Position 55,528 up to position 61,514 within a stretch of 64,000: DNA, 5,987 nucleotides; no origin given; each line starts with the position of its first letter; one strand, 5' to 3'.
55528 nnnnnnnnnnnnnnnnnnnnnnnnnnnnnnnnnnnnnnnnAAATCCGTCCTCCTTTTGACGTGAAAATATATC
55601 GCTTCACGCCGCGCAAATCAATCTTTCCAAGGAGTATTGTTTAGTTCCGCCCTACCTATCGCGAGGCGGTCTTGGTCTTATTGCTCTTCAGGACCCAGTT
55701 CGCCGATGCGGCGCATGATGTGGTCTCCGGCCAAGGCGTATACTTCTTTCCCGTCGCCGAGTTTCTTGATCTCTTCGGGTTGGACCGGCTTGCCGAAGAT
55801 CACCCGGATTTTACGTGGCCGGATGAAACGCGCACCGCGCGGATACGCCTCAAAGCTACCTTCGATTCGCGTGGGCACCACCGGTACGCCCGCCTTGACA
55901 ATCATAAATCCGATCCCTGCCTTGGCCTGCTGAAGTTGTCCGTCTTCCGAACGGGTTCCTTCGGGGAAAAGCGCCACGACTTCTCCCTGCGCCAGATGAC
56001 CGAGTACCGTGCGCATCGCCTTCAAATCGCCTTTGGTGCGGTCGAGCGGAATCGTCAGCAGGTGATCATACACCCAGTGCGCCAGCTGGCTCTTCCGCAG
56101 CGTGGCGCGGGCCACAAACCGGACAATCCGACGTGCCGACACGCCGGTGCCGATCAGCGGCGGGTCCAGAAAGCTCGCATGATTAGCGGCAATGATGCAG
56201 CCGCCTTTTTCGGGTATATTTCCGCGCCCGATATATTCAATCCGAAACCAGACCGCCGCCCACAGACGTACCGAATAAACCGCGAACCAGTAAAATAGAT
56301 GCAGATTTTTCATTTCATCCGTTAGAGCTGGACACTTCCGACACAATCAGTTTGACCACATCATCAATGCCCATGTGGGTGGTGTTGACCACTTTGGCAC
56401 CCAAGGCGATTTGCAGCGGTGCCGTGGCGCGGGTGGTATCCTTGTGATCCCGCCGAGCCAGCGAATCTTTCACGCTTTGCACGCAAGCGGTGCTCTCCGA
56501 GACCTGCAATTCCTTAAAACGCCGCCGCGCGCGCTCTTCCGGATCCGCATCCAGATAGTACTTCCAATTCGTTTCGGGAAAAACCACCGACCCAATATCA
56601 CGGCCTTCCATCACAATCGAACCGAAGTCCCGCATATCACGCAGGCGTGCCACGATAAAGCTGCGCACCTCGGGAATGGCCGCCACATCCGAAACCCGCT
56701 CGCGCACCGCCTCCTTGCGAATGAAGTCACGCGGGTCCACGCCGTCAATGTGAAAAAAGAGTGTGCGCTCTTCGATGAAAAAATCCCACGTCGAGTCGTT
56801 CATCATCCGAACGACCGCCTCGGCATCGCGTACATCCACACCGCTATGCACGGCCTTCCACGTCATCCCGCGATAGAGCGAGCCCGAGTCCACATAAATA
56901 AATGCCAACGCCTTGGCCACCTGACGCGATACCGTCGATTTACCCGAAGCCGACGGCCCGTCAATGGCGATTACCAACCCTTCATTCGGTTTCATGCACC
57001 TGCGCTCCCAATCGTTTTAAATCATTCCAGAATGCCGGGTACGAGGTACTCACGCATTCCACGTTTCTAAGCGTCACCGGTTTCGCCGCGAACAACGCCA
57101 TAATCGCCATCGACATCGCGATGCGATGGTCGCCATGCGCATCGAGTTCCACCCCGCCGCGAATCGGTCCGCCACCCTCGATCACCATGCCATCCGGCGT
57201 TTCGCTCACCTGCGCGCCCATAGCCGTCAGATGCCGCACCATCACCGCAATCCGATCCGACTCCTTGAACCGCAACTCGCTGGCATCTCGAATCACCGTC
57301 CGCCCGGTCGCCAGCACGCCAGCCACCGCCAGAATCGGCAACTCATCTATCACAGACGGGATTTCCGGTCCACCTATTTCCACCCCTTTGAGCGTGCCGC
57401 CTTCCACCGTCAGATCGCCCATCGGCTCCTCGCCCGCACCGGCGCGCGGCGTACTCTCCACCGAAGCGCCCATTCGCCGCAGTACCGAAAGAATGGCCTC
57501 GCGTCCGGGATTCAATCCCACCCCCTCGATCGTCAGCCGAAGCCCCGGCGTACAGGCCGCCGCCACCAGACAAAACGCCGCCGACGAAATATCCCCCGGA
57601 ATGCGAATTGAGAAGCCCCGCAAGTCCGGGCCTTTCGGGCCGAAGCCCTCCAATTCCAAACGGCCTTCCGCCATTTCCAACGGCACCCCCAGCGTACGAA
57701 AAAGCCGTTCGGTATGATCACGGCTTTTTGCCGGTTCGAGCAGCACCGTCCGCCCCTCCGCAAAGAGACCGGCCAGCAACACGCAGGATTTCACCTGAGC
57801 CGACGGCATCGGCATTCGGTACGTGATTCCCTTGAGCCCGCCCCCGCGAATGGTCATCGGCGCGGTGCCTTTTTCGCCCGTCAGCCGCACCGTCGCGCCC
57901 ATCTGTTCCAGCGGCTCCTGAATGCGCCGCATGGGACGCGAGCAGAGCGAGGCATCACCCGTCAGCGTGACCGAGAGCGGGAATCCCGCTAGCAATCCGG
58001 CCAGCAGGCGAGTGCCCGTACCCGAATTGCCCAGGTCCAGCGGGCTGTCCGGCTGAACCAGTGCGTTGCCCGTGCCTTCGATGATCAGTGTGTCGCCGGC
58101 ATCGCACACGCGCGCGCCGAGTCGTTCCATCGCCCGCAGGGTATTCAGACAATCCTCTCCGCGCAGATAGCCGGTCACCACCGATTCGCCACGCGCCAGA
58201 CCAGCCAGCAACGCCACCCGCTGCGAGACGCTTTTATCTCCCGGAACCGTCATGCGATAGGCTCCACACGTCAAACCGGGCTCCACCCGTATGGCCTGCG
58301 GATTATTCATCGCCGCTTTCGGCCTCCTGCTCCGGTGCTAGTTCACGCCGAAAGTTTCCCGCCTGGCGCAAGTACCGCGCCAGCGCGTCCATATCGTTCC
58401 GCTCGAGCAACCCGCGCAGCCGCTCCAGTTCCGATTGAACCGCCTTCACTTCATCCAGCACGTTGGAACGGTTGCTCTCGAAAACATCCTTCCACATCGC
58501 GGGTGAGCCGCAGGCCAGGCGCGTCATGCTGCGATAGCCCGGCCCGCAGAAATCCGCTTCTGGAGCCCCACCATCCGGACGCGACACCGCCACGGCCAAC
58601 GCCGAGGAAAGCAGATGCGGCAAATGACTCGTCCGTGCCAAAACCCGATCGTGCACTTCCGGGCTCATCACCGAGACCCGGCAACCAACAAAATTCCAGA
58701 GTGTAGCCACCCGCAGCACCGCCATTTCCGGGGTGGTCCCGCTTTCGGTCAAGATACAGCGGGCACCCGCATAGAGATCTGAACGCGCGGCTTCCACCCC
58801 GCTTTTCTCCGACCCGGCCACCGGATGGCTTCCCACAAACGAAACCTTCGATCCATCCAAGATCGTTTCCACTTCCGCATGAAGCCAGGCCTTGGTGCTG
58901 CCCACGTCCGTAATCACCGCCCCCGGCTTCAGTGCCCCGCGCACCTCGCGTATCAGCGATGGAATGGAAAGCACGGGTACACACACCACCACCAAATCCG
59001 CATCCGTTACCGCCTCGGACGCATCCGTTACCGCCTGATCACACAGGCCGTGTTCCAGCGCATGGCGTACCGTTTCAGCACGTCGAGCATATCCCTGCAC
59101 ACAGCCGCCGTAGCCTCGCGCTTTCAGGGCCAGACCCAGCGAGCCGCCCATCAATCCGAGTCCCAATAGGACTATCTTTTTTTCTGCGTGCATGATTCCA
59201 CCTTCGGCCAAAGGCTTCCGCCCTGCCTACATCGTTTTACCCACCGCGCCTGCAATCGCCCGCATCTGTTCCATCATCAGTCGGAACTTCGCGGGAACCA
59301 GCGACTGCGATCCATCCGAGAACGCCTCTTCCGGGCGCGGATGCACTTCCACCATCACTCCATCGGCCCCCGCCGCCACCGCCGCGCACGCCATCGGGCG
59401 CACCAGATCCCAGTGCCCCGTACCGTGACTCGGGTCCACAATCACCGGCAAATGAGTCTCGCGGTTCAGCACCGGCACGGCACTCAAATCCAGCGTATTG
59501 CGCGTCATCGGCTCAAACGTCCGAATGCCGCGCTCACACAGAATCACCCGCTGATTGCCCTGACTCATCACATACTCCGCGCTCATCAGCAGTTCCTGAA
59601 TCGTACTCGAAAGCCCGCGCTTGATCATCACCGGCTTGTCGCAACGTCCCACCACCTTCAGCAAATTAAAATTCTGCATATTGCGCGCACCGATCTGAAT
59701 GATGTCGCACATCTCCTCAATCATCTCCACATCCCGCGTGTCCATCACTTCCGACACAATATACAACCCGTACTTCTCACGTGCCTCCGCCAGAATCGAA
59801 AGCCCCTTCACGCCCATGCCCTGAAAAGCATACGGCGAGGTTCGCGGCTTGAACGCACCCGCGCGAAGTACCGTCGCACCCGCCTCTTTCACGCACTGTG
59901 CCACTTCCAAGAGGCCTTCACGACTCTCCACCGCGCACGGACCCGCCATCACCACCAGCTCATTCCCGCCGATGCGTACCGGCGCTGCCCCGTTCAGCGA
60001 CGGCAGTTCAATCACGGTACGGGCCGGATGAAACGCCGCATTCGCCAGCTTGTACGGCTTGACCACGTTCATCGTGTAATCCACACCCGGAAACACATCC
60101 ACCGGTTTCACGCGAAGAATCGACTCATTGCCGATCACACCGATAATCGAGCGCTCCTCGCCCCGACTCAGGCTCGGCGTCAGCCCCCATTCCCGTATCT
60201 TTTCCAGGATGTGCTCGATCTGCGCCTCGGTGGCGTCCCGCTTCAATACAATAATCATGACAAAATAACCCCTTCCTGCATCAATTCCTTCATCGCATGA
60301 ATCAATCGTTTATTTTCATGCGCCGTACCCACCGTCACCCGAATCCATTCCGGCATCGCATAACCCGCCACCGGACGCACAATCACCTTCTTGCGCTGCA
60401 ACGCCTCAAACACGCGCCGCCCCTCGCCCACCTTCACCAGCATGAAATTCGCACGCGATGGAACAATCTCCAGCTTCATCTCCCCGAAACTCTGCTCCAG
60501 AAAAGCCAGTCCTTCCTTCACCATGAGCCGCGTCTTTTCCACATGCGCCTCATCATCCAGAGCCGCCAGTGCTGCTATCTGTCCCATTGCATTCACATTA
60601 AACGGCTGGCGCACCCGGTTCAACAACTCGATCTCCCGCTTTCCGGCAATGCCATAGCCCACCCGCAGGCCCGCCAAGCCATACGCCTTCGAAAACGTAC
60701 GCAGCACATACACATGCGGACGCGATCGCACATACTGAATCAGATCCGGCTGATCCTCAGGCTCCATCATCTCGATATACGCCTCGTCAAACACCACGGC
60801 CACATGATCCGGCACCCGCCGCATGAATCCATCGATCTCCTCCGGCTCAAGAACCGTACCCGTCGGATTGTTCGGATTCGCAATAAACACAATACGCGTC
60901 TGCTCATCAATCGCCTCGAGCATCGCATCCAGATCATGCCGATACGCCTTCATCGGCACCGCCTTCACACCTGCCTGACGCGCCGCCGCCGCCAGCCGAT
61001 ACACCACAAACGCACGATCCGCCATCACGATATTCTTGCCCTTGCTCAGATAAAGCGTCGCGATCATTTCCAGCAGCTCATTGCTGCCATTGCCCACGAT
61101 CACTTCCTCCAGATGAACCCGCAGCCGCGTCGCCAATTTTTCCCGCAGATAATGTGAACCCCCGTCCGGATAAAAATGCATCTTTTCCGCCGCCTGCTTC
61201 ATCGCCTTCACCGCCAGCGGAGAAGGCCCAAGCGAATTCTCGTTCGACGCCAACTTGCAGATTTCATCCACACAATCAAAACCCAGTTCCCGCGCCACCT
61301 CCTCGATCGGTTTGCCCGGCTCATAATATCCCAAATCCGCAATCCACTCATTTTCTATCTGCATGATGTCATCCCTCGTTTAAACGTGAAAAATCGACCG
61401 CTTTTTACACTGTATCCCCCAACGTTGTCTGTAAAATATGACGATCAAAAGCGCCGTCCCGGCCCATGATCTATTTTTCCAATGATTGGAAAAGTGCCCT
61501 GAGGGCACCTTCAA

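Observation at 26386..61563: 15-bp palindrome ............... iterated both between genes and inside proteins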

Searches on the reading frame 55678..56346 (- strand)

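Call 36: search_protein_families(library=pfam, proteins=[window:55678-56346:-], max_evalue=0.0001)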
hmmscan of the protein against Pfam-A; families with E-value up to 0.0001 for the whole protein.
window:55678-56346:- (222 aa): 1 family
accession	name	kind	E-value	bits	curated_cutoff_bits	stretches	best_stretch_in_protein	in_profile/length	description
PF01553.26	Acyltransferase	-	1.8e-26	92.9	23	1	35-161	1-131/132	Acyltransferase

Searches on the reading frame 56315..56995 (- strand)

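Call 36: search_protein_families(library=pfam, proteins=[window:56315-56995:-], max_evalue=0.0001)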
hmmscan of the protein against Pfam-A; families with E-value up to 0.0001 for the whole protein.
window:56315-56995:- (226 aa): 2 families
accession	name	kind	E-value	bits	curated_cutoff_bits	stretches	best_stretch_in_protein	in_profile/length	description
PF02224.24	Cytidylate_kin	-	3.5e-63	213.6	26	1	9-221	1-209/211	Cytidylate kinase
PF13238.12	AAA_18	-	2.6e-06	28.3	29.4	1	9-159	1-108/128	AAA domain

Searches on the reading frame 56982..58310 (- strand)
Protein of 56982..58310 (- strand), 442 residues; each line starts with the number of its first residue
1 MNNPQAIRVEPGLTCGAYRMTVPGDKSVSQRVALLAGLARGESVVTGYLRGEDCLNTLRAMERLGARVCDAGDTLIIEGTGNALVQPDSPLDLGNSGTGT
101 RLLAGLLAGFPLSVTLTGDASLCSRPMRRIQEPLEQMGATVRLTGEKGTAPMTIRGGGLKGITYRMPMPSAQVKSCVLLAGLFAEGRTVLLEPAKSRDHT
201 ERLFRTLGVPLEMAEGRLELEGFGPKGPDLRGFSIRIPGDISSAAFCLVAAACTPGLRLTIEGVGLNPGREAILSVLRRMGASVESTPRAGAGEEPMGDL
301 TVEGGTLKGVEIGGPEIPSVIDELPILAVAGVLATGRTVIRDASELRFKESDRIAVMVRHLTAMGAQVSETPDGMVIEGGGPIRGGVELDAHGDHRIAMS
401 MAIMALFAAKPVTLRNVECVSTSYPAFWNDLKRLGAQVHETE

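Call 36: search_protein_families(library=pfam, proteins=[window:56982-58310:-], max_evalue=0.0001)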
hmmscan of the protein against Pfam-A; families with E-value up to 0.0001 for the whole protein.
window:56982-58310:- (442 aa): 1 family
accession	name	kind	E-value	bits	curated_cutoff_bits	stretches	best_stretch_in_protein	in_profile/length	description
PF00275.25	EPSP_synthase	-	1.9e-109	366.6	22.8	1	20-431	11-417/417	EPSP synthase (3-phosphoshikimate 1-carboxyvinyltransferase)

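Call 37: find_related_loci(query=window:56982-58310:-, collection=metagenome_contigs, flank=10000)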
Query window:56982-58310:- (442 aa) in metagenome_contigs; peptide patterns used: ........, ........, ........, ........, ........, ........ (x = any residue, [..] = any of these).
118 stretches matched a pattern; 6 encode a relative of the query (tblastn E <= 1e-3); 6 distinct loci.
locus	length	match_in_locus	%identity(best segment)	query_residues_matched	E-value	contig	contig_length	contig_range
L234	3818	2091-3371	59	12-439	1e-159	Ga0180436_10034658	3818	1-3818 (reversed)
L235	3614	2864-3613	86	1-250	1e-145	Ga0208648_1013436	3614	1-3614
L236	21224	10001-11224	48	20-427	3e-101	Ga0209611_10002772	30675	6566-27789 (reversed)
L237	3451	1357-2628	32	20-438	1e-56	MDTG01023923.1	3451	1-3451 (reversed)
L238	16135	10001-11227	42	20-436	6e-87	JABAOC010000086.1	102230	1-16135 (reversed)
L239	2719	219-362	46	385-431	2e-8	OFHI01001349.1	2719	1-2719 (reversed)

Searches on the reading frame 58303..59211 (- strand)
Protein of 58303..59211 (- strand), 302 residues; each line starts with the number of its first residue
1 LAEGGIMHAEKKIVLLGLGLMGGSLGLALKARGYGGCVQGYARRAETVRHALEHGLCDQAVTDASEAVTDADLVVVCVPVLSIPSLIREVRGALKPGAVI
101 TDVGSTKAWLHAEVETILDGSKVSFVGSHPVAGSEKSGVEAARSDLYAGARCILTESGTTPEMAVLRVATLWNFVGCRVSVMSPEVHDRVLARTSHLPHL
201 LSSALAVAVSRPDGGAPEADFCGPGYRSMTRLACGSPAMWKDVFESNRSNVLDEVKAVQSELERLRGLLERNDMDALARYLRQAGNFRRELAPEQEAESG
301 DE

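Call 36: search_protein_families(library=pfam, proteins=[window:58303-59211:-], max_evalue=0.0001)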
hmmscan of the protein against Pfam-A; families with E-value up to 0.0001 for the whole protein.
window:58303-59211:- (302 aa): 5 families
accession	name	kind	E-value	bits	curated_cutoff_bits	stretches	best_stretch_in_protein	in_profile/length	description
PF02153.23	PDH_N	-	3.4e-36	124.5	26.5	1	25-180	1-153/154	Prephenate dehydrogenase, nucleotide-binding domain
PF20463.3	PDH_C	-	1e-23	84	22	1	183-283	1-102/102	Prephenate dehydrogenase, dimerization domain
PF03446.21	NAD_binding_2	-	1.3e-11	45.2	21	1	12-138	1-126/161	NAD binding domain of 6-phosphogluconate dehydrogenase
PF03807.23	F420_oxidored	-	1.9e-08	35.2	21.6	1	12-100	1-89/94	NADP oxidoreductase coenzyme F420-dependent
PF07991.19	KARI_N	-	9.3e-05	22.5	20.6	0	10-100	4-91/165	Acetohydroxy acid isomeroreductase, NADPH-binding domain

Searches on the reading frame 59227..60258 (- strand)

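Call 8: search_protein_families(library=pfam, proteins=[window:59227-60258:-])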
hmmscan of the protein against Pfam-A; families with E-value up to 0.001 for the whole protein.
window:59227-60258:- (343 aa): 3 families
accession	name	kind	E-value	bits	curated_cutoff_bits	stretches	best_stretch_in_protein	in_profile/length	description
PF00793.26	DAHP_synth_1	-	2.3e-83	279.6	25.5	1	93-332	9-264/270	DAHP synthetase I family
PF18152.6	DAHP_snth_FXD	-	4.8e-20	71.6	27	1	1-66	1-66/67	DAHP synthase ferredoxin-like domain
PF03102.20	NeuB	-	1.9e-12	47.6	22.1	1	156-341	61-238/241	NeuB family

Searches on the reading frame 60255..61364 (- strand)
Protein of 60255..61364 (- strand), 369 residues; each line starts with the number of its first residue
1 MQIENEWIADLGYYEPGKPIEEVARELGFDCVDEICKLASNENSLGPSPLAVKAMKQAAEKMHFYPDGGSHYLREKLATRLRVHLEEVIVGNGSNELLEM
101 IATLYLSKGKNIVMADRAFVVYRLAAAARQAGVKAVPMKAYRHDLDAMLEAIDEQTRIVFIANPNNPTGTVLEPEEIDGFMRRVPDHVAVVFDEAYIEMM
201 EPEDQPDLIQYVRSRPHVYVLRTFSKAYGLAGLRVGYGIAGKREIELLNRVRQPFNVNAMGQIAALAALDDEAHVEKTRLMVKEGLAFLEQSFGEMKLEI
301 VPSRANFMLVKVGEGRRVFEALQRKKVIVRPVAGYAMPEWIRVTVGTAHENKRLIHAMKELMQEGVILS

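Call 8: search_protein_families(library=pfam, proteins=[window:60255-61364:-])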
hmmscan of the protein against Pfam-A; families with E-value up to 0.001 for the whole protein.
window:60255-61364:- (369 aa): 4 families
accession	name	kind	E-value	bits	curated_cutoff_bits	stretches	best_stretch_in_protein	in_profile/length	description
PF00155.27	Aminotran_1_2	-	2.5e-60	205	19.7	1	35-357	3-360/361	Aminotransferase class I and II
PF00266.25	Aminotran_5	-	1.5e-07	31.2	21.5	1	72-195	47-177/371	Aminotransferase class-V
PF04864.19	Alliinase_C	-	0.00086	18.7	22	0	88-261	69-227/363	Allinase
PF01053.26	Cys_Met_Meta_PP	-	0.0009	18.3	27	0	98-195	81-175/381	Cys/Met metabolism PLP-dependent enzyme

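Call 80: find_homologous_proteins(query=window:60255-61364:-, max_evalue=1e-80)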
Query window:60255-61364:- (369 aa): 7585 proteins with E <= 1e-80 among 8000 candidates; the best 120 are listed.
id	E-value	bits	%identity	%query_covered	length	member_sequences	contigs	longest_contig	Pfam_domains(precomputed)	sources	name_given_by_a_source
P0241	1.1e-240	816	100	100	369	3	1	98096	PF00155.28,PF00266.26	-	-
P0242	9.4e-214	727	88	100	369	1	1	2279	PF00155.28,PF00266.26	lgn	-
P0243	1.2e-211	720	87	100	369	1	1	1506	PF00155.28,PF00266.26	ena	-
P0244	7.1e-201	685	83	100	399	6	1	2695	PF04864.20,PF00155.28,PF00266.26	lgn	-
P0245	8.8e-158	543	66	99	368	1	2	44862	PF00155.28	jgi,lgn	jgi:histidinol-phosphate aminotransferase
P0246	7.1e-155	534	64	98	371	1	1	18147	PF00155.28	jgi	-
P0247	1.0e-153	530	64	100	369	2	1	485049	PF00155.28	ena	-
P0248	1.3e-151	523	65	98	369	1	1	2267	PF00155.28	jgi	jgi:histidinol-phosphate aminotransferase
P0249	3.7e-151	522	64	98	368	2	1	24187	PF00155.28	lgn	-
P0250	3.1e-150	518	64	98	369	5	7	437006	PF00155.28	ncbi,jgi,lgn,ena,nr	ncbi:MAG TPA: histidinol-phosphate transaminase [Kiritimatiellia bacterium]|nr:histidinol-phosphate 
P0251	1.4e-149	516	63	99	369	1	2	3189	PF00155.28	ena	-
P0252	3.1e-149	515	64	99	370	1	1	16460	PF00155.28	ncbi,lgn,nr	ncbi:MAG: histidinol-phosphate transaminase [Spartobacteria bacterium]|nr:histidinol-phosphate trans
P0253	9.6e-149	514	64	98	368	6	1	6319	PF00155.28,PF00266.26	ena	-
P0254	2.0e-148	512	65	98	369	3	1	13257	PF00155.28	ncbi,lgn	-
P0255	8.4e-148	510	63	98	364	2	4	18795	PF00155.28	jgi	jgi:histidinol-phosphate aminotransferase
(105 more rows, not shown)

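Call 81: find_encoding_contigs(protein=P0242, flank=10000, max_places=2)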
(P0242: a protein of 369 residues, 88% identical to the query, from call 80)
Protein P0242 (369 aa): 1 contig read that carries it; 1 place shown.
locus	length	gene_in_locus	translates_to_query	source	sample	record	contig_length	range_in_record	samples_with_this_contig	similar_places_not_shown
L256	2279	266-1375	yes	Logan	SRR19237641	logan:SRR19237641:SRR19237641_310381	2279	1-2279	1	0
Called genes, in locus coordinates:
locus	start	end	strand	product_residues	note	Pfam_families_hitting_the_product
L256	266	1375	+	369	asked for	PF00155:Aminotran_1_2, PF00266:Aminotran_5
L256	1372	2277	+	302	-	?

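Call 82: find_encoding_contigs(protein=P0245, flank=10000, max_places=2)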
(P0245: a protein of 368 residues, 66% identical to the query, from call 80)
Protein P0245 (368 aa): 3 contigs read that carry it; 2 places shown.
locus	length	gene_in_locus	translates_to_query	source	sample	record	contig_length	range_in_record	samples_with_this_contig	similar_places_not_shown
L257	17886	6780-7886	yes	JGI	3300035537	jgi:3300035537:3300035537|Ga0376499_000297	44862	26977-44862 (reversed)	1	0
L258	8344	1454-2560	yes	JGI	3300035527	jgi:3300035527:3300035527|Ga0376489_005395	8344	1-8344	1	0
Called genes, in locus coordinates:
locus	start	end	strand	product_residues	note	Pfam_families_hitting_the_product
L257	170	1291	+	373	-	PF18998:Flg_new_2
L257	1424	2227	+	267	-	PF09407:AbiEi_1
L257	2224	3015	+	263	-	PF08843:AbiEii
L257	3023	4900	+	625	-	PF13231:PMT_2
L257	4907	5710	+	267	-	PF01694:Rhomboid, PF20216:DUF6576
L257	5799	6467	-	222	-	PF01746:tRNA_m1G_MT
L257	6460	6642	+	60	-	-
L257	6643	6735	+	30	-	-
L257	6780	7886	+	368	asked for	PF00155:Aminotran_1_2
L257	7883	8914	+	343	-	PF18152:DAHP_snth_FXD, PF00793:DAHP_synth_1, PF03102:NeuB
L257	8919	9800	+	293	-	PF03446:NAD_binding_2, PF03807:F420_oxidored (weak), PF02153:PDH_N, PF20463:PDH_C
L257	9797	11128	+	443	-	PF00275:EPSP_synthase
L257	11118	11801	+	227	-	PF02224:Cytidylate_kin, PF13238:AAA_18 (faint)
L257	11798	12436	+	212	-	PF01553:Acyltransferase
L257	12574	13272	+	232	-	PF01128:IspD, PF12804:NTP_transf_3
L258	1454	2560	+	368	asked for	PF00155:Aminotran_1_2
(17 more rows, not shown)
